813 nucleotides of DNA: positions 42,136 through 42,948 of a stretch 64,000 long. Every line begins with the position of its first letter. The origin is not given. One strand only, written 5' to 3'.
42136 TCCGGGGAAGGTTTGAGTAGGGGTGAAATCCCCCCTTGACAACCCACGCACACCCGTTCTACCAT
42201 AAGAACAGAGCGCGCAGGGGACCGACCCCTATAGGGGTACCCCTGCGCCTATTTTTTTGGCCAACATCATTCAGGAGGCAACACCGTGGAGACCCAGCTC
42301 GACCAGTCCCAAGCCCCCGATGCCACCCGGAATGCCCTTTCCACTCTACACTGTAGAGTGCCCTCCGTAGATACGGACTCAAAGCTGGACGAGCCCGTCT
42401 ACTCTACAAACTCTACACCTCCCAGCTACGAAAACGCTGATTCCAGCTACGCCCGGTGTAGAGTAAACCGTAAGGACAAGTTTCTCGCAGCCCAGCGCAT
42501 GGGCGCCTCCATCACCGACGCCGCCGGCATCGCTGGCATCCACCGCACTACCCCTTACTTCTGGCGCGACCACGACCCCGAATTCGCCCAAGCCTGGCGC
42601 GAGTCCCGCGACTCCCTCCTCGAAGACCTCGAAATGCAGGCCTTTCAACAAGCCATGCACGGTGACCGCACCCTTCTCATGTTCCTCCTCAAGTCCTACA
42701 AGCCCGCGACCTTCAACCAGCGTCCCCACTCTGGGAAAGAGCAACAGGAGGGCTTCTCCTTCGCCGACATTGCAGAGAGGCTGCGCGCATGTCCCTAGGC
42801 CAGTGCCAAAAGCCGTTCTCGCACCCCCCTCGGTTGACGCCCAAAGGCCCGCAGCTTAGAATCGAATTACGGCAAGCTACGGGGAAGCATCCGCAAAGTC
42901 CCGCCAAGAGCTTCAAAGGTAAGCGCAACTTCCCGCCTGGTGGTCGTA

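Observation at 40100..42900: Low-GC island with a dNK-like P-loop kinase plus divergent Nudix-like operon next to an orphan phage TerS-like gene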

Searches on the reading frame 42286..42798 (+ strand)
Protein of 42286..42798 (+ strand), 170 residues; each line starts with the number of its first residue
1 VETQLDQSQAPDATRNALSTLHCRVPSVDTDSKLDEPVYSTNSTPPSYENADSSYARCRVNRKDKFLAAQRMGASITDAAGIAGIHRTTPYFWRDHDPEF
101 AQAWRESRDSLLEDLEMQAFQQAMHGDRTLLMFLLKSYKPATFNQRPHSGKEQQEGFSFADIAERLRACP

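Call 3: search_protein_families(library=pfam, proteins=[window:42286-42798:+], max_evalue=1)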
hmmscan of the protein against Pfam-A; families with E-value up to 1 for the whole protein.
window:42286-42798:+ (170 aa): 3 families
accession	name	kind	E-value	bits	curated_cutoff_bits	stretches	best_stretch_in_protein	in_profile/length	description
PF13022.12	HTH_Tnp_1_2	-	0.0021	18.6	27.9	1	73-123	26-75/122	Helix-turn-helix of insertion element transposase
PF13518.12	HTH_28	-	0.054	14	25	1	68-95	8-34/52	Helix-turn-helix domain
PF13384.12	HTH_23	-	0.13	12.5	24.6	0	67-91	13-35/50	Homeodomain-like domain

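Call 4: search_protein_families(library=padloc, proteins=[window:42286-42798:+], max_evalue=1)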
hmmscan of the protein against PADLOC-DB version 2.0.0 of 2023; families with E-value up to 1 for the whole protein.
window:42286-42798:+ (170 aa): 0 families

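Call 5: search_protein_families(library=ncbifam, proteins=[window:42286-42798:+], max_evalue=1)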
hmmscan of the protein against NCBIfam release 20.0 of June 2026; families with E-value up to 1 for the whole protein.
window:42286-42798:+ (170 aa): 0 families

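Call 21: search_protein_families(library=phrogs, proteins=[window:42286-42798:+], max_evalue=0.1)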
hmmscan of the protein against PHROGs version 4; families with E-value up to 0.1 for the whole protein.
window:42286-42798:+ (170 aa): 5 families
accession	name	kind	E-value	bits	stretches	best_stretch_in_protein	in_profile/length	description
phrog_4044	-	head and packaging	5.2e-15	56.4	1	48-127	14-93/180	terminase small subunit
phrog_4102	-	head and packaging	0.00033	21.9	1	63-107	20-75/166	terminase small subunit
phrog_309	-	head and packaging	0.0052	17.8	1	84-158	167-265/319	terminase small subunit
phrog_7344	-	head and packaging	0.018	16.2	1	81-124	36-78/161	terminase small subunit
phrog_2538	-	head and packaging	0.022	15.9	1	70-121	16-65/129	terminase small subunit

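Call 41: find_homologous_proteins(query=window:42286-42798:+)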
Query window:42286-42798:+ (170 aa): 13 proteins with E <= 0.001 among 36 candidates.
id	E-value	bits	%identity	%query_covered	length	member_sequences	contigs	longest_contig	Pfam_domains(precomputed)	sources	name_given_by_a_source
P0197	1.1e-109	381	99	100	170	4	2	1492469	-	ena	-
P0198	4.6e-93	327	86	99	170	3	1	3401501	-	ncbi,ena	-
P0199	1.3e-91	323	87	100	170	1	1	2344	-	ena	-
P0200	6.7e-79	281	78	99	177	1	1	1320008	-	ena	-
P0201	1.3e-53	199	62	98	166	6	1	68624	-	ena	-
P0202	3.8e-52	194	65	86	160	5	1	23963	-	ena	-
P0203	4.3e-48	181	62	84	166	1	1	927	-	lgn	-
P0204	2.2e-41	159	55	84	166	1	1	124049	-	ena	-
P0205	3.4e-33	133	61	62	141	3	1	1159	PF13384.13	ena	-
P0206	4.0e-33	132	61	62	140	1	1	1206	PF13384.13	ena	-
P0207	2.5e-31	127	49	82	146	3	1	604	PF13384.13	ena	-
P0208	7.8e-31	125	58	62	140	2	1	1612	PF13384.13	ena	-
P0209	1.2e-27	115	65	45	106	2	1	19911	-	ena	-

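Call 59: find_encoding_contigs(protein=P0198, flank=8000, max_places=1)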
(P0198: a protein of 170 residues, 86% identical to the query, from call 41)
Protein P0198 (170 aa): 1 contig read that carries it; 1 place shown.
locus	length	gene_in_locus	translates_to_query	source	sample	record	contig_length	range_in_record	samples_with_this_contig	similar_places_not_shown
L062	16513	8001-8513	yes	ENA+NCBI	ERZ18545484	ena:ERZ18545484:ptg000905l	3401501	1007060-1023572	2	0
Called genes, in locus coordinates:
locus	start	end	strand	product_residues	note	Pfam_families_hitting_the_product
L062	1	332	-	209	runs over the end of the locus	PF12697:Abhydrolase_6 (weak), PF00561:Abhydrolase_1 (faint)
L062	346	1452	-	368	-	PF00296:Bac_luciferase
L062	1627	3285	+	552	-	PF07969:Amidohydro_3, PF01979:Amidohydro_1 (weak)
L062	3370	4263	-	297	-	PF00892:EamA, PF06800:Sugar_transport (weak), PF03151:TPT (faint), PF05653:Mg_trans_NIPA (faint), PF00892:EamA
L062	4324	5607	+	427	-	PF07690:MFS_1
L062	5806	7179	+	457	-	PF02463:SMC_N (faint), PF13304:AAA_21, PF13175:AAA_15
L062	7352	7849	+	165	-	PF01844:HNH (weak)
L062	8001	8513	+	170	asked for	-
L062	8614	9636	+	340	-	PF00296:Bac_luciferase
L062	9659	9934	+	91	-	-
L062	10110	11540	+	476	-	PF05977:MFS_3, PF07690:MFS_1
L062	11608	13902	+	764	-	PF01315:Ald_Xan_dh_C, PF02738:MoCoBD_1, PF20256:MoCoBD_2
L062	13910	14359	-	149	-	PF14588:YjgF_endoribonc, PF01042:Ribonuc_L-PSP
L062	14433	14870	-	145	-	PF00903:Glyoxalase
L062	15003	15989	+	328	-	PF12974:Phosphonate-bd (faint)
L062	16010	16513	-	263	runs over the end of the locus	PF00106:adh_short, PF08659:KR (weak), PF13561:adh_short_C2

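Call 60: find_encoding_contigs(protein=P0200, flank=8000, max_places=1)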
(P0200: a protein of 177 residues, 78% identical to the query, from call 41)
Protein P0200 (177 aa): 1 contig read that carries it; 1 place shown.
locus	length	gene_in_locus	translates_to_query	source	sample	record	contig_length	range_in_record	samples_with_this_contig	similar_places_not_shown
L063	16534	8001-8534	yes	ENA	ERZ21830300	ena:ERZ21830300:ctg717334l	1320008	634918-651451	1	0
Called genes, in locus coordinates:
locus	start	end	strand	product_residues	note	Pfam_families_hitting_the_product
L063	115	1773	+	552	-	PF07969:Amidohydro_3, PF01979:Amidohydro_1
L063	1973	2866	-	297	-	PF00892:EamA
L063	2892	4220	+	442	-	PF07690:MFS_1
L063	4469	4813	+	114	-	PF15919:HicB_lk_antitox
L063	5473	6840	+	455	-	PF02463:SMC_N (faint), PF13175:AAA_15, PF13304:AAA_21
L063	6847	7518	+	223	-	PF01844:HNH (weak)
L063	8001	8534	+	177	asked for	-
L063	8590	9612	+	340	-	PF00296:Bac_luciferase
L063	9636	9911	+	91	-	-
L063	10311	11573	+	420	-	PF05977:MFS_3, PF07690:MFS_1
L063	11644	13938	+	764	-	PF01315:Ald_Xan_dh_C, PF02738:MoCoBD_1, PF20256:MoCoBD_2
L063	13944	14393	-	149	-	PF14588:YjgF_endoribonc, PF01042:Ribonuc_L-PSP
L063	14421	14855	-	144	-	PF13650:Asp_protease_2 (faint), PF13975:gag-asp_proteas (weak)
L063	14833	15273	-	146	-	PF00903:Glyoxalase, PF22677:Ble-like_N (weak)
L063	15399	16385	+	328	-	-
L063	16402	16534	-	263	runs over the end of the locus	PF00106:adh_short, PF08659:KR (weak), PF13561:adh_short_C2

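Call 84: search_protein_families(library=padloc, proteins=[L062:5806-7179:+, L062:7352-7849:+, L063:5473-6840:+, L063:6847-7518:+], max_evalue=0.001)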
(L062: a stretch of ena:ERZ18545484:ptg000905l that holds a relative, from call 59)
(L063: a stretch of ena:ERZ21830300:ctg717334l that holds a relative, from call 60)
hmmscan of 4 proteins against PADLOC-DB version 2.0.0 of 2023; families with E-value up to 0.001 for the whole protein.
L062:5806-7179:+ (457 aa): 127 families (the best 25 are shown)
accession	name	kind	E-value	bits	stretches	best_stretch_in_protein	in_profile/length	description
PDLC00271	PtuA1|PtuA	-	2.7e-37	127.3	2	236-423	219-400/421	AAA ATPase domain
PDLC00278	PtuA1|PtuA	-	6.5e-36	122.5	1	254-428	245-415/436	AAA ATPase domain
PDLC00304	PtuA1|PtuA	-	9.9e-35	118.5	1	258-438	252-431/444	AAA ATPase domain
PDLC02913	ATPase_I-A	-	6.9e-32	109.2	1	255-425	324-487/508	-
PDLC00310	PtuA1|PtuA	-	3.1e-30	103.6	1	256-429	250-422/443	AAA ATPase domain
PDLC00305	PtuA1|PtuA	-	4.2e-30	103.3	1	248-387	196-340/392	AAA ATPase domain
PDLC00299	PtuA1|PtuA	-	5.6e-30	102.8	1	256-427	339-508/535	AAA ATPase domain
PDLC00311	PtuA1|PtuA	-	5.8e-30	102.7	1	293-424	306-433/455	AAA ATPase domain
PDLC00267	PtuA1|PtuA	-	2.6e-28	97.3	1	254-385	245-371/438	AAA ATPase domain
PDLC00279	PtuA1|PtuA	-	8.2e-28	95.7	2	256-384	228-358/416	AAA ATPase domain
PDLC00298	PtuA1|PtuA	-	1.7e-27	94.6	1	256-436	241-412/423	AAA ATPase domain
PDLC00290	PtuA1|PtuA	-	2.3e-27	94.4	1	291-422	266-394/414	AAA ATPase domain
PDLC00281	PtuA1|PtuA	-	9.7e-27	92.1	1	260-422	254-422/448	AAA ATPase domain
PDLC00275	PtuA1|PtuA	-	3e-26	90.6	1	257-427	168-329/348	AAA ATPase domain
PDLC00284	PtuA1|PtuA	-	3.9e-26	90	1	244-425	339-521/545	AAA ATPase domain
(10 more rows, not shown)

L062:7352-7849:+ (165 aa): 47 families (the best 25 are shown)
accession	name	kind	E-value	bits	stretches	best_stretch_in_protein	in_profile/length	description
PDLC00348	PtuB1|PtuB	-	8.8e-17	59.3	1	5-131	55-171/198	Unknown function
PDLC00324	PtuB1|PtuB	-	3.3e-15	54.4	1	1-133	44-172/209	Unknown function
PDLC00351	PtuB1|PtuB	-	5.9e-14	50.6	1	2-137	59-186/195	Unknown function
PDLC00332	PtuB1|PtuB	-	2.1e-13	48.6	1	1-142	49-183/212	Unknown function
PDLC02924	HNH_I-A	-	7.7e-13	46.9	1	1-132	45-164/198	-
PDLC00337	PtuB1|PtuB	-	8.6e-12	43.4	1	2-121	59-165/216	Unknown function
PDLC00317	PtuB1|PtuB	-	1.2e-11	43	1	18-130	69-178/244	Unknown function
PDLC00358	PtuB1|PtuB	-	2.3e-11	41.8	1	2-131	48-173/215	Unknown function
PDLC00316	PtuB1|PtuB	-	4.9e-11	40.8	1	2-64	67-132/301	Unknown function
PDLC00315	PtuB1|PtuB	-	3.2e-10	38.2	1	2-115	33-134/227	Unknown function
PDLC00340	PtuB1|PtuB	-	3.6e-10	37.9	1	13-57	72-114/268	Unknown function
PDLC00339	PtuB1|PtuB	-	8e-10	36.9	1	34-125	107-205/261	Unknown function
PDLC00334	PtuB1|PtuB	-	1.1e-09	36.5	1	1-112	46-152/222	Unknown function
PDLC00336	PtuB1|PtuB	-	1.6e-08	32.5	1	8-72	68-131/250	Unknown function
PDLC00342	PtuB1|PtuB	-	3.9e-08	31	1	2-80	50-120/247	Unknown function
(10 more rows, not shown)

L063:5473-6840:+ (455 aa): 123 families (the best 25 are shown)
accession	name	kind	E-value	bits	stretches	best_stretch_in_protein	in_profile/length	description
PDLC00304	PtuA1|PtuA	-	1.1e-37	128.3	1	257-419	254-416/444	AAA ATPase domain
PDLC00271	PtuA1|PtuA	-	1e-35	122.1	1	253-420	240-400/421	AAA ATPase domain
PDLC00278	PtuA1|PtuA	-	1.1e-35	121.8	1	254-420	248-410/436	AAA ATPase domain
PDLC02913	ATPase_I-A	-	6.8e-31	106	1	253-420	325-489/508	-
PDLC00305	PtuA1|PtuA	-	1.3e-29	101.7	1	254-393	206-349/392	AAA ATPase domain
PDLC00299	PtuA1|PtuA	-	7e-29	99.2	1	257-417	343-505/535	AAA ATPase domain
PDLC00295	PtuA1|PtuA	-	1.1e-28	98.6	1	250-429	249-430/451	AAA ATPase domain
PDLC00311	PtuA1|PtuA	-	1.2e-28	98.3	1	287-412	303-427/455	AAA ATPase domain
PDLC00281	PtuA1|PtuA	-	5.2e-28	96.3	1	259-418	256-421/448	AAA ATPase domain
PDLC00310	PtuA1|PtuA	-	6.4e-28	96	1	256-412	253-411/443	AAA ATPase domain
PDLC00298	PtuA1|PtuA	-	4.3e-27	93.2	1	256-424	244-403/423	AAA ATPase domain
PDLC00279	PtuA1|PtuA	-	1.5e-26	91.5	1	250-383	225-360/416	AAA ATPase domain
PDLC00269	PtuA1|PtuA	-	1.6e-26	91.6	1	274-426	271-438/446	AAA ATPase domain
PDLC00292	PtuA1|PtuA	-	2.4e-26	90.3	1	257-420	507-668/726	AAA ATPase domain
PDLC00267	PtuA1|PtuA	-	3.7e-26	90.2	1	259-395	253-388/438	AAA ATPase domain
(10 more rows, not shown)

L063:6847-7518:+ (223 aa): 67 families (the best 25 are shown)
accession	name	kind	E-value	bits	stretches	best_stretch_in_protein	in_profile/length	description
PDLC00348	PtuB1|PtuB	-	4e-21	73.5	1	3-183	3-169/198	Unknown function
PDLC02924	HNH_I-A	-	8.5e-21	72.9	1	1-180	1-158/198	-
PDLC00324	PtuB1|PtuB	-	2e-20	71.5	1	1-180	1-165/209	Unknown function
PDLC00337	PtuB1|PtuB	-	5.9e-20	70.1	1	1-170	1-157/216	Unknown function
PDLC00351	PtuB1|PtuB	-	5.9e-19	66.9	1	14-180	18-175/195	Unknown function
PDLC00332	PtuB1|PtuB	-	1.2e-17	62.5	1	1-181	1-168/212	Unknown function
PDLC00330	PtuB1|PtuB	-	3.5e-16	57.8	1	1-105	1-108/271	Unknown function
PDLC00358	PtuB1|PtuB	-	2.1e-15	55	1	1-174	1-162/215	Unknown function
PDLC00336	PtuB1|PtuB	-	4.2e-15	54.1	1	40-168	50-164/250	Unknown function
PDLC00315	PtuB1|PtuB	-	1.8e-14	52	1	39-169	16-134/227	Unknown function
PDLC00326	PtuB1|PtuB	-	3e-14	51.4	1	1-173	1-159/197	Unknown function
PDLC00334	PtuB1|PtuB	-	5.5e-13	47.3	1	48-166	39-152/222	Unknown function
PDLC00340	PtuB1|PtuB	-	2.9e-12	44.7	1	15-106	29-110/268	Unknown function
PDLC00343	PtuB1|PtuB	-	1.3e-11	42.7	1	38-175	48-211/283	Unknown function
PDLC00342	PtuB1|PtuB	-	2.6e-11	41.4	1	44-126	38-116/247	Unknown function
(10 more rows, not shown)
